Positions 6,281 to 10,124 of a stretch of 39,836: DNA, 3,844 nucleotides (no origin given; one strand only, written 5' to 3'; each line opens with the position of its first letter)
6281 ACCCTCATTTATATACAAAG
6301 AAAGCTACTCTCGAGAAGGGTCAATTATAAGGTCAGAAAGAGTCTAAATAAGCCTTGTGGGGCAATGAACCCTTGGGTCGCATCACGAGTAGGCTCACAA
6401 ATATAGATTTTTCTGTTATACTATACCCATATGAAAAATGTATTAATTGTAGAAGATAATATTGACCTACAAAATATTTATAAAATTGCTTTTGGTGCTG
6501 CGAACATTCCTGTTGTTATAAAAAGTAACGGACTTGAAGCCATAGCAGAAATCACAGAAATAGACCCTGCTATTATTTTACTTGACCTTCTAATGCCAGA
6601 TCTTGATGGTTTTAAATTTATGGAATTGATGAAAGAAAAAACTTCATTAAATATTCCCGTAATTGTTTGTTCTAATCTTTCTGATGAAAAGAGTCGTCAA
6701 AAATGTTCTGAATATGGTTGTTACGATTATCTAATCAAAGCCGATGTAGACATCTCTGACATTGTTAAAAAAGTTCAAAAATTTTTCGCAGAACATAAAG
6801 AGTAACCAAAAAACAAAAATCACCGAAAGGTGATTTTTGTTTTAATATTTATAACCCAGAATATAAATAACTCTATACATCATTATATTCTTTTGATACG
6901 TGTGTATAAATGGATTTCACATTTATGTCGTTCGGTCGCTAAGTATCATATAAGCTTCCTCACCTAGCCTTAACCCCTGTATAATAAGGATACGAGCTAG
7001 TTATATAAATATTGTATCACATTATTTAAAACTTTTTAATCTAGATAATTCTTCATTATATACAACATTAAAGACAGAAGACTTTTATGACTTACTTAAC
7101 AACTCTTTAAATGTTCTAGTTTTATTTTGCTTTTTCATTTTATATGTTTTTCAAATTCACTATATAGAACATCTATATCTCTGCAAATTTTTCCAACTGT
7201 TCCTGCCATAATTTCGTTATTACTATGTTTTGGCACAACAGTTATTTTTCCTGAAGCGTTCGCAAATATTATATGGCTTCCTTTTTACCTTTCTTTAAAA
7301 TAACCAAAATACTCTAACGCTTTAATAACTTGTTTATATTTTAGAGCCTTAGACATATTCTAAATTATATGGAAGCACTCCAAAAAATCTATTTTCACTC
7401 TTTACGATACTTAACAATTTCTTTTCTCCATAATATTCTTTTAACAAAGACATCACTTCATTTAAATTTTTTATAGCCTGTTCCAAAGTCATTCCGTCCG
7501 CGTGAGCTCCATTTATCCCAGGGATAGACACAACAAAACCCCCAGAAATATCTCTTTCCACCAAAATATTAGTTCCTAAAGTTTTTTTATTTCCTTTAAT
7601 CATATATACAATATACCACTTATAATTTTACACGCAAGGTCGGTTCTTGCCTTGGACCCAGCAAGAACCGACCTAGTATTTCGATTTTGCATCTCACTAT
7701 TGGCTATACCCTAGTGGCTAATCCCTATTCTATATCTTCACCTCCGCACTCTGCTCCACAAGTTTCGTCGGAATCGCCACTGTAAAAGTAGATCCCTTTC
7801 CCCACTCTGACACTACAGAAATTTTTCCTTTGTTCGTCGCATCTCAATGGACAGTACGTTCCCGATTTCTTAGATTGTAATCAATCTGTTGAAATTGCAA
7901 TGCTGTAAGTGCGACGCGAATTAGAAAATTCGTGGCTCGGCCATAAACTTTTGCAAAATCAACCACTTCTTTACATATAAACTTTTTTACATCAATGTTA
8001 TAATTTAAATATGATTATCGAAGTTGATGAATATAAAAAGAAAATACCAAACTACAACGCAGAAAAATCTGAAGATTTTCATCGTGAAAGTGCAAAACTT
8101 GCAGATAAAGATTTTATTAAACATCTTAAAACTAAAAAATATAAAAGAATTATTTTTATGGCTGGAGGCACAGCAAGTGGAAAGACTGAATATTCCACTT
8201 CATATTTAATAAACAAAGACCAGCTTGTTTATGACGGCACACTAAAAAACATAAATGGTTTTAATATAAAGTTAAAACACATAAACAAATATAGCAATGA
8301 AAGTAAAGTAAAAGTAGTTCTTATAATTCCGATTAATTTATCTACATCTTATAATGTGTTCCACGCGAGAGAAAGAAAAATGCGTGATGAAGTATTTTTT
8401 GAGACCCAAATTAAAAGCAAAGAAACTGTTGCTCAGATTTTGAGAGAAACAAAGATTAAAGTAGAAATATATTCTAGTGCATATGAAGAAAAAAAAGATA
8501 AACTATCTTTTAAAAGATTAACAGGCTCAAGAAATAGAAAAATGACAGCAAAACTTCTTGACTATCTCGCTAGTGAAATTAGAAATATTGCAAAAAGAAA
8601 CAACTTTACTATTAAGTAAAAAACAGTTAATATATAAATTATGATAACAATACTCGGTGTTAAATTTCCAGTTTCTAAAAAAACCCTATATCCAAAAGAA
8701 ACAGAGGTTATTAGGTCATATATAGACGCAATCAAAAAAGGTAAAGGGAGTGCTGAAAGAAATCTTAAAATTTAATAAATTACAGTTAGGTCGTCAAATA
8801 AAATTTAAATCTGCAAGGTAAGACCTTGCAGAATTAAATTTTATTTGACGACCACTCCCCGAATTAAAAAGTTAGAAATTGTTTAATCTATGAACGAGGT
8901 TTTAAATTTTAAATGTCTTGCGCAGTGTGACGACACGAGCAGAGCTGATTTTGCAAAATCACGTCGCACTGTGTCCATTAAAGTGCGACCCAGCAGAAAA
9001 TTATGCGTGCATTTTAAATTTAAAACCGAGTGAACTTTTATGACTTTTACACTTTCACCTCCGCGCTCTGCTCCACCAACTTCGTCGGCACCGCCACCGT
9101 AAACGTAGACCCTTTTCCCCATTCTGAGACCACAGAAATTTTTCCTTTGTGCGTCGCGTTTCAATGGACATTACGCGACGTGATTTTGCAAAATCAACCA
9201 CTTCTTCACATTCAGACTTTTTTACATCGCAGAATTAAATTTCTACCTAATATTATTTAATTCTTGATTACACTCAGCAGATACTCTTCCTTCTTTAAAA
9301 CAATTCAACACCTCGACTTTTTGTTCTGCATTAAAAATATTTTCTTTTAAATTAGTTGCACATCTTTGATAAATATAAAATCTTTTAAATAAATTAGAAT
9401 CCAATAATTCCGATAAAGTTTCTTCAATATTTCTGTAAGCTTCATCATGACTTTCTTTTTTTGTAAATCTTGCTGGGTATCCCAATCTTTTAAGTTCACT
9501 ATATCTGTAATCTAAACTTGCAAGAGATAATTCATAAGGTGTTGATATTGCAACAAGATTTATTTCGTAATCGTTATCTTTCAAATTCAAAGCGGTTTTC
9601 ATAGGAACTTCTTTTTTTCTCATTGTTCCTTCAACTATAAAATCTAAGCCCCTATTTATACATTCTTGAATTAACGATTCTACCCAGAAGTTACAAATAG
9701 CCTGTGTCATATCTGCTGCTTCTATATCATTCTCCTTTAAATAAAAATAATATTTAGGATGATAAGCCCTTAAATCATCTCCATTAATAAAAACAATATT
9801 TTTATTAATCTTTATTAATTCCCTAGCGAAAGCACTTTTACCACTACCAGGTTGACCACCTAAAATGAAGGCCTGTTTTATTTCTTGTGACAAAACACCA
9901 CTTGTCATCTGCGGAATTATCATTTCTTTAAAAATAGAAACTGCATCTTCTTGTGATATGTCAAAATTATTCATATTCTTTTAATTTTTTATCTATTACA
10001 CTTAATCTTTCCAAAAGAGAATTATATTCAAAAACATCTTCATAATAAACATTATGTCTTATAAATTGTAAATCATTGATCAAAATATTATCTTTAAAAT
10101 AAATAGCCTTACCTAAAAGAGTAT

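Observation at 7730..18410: The plsC-like / 547-aa / histidine-kinase operon is bracketed by opposed arrays of its own orphaned gene ends (nested layout)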

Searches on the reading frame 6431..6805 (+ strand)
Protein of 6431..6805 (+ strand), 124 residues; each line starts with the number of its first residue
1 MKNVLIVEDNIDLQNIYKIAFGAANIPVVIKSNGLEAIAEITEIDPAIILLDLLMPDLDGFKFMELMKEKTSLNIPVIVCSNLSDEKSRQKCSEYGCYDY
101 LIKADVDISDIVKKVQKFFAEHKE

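Call 11: search_protein_families(library=pfam, max_evalue=0.01, proteins=[window:6431-6805:+])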
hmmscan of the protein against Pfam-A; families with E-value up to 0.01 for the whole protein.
window:6431-6805:+ (124 aa): 2 families
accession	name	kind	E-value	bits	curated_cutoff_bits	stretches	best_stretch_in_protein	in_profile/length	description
PF00072.30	Response_reg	-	3.5e-18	66.2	30.2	1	4-115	1-110/111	Response regulator receiver domain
PF15863.10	EELM2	-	0.0065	16.9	27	1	69-118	41-90/170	Extended EGL-27 and MTA1 homology domain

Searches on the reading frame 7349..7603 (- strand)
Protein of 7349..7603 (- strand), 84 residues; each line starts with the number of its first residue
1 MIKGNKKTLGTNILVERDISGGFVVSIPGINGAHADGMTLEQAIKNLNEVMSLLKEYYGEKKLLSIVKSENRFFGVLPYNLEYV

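Call 10: search_protein_families(library=pfam, max_evalue=0.01, proteins=[window:7349-7603:-])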
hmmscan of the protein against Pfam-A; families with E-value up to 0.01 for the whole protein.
window:7349-7603:- (84 aa): 2 families
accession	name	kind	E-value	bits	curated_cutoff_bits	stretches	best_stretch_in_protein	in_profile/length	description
PF15919.11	HicB_lk_antitox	-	0.00016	22.3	27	1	13-54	3-44/123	HicB_like antitoxin of bacterial toxin-antitoxin system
PF21748.3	UPF0150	-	0.00038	20.8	27.3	1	20-51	18-49/64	UPF0150-like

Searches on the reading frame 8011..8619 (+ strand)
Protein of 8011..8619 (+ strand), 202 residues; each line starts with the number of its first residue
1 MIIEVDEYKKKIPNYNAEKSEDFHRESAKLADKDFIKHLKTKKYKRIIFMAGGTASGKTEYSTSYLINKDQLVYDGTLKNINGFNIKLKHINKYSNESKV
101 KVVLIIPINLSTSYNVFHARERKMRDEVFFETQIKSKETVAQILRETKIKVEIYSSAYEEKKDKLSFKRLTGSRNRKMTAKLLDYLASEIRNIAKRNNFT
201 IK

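Call 10: search_protein_families(library=pfam, max_evalue=0.01, proteins=[window:8011-8619:+])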
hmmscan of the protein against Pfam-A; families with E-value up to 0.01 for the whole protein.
window:8011-8619:+ (202 aa): 1 family
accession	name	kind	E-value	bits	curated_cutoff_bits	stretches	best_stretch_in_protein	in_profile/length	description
PF06414.18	Zeta_toxin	-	2.4e-06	27.6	22.3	0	39-62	10-33/199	Zeta toxin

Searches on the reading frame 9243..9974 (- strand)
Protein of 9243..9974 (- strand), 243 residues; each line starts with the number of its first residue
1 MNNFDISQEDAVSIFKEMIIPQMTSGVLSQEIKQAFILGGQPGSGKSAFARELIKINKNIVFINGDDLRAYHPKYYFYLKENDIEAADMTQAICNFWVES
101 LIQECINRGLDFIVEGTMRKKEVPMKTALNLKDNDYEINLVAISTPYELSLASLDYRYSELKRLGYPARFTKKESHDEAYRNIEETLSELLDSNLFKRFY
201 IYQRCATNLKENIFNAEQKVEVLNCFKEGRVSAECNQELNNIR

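Call 10: search_protein_families(library=pfam, max_evalue=0.01, proteins=[window:9243-9974:-])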
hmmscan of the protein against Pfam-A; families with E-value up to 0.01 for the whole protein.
window:9243-9974:- (243 aa): 6 families
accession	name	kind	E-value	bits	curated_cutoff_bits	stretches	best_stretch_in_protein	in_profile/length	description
PF06414.18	Zeta_toxin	-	5.4e-38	130.9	22.3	1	28-206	11-189/199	Zeta toxin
PF13671.12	AAA_33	-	2.2e-09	38.2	27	1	37-158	3-119/143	AAA domain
PF13238.12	AAA_18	-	9.8e-06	26.5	29.4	1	37-127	2-90/128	AAA domain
PF24883.2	NPHP3_N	-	0.0022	18.6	24.8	1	33-96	22-75/164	Nephrocystin 3, N-terminal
PF13207.12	AAA_17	-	0.0035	18.1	27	1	40-122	2-84/136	AAA domain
PF13191.12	AAA_16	-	0.0039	18.1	32.6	1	34-86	25-81/167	AAA ATPase domain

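Call 74: find_related_loci(query=window:9243-9974:-, collection=viral_contigs, flank=8000)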
Query window:9243-9974:- (243 aa) in viral_contigs; peptide patterns used: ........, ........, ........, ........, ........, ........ (x = any residue, [..] = any of these).
2 stretches matched a pattern, but none encodes a relative of the query by tblastn (E <= 1e-3).
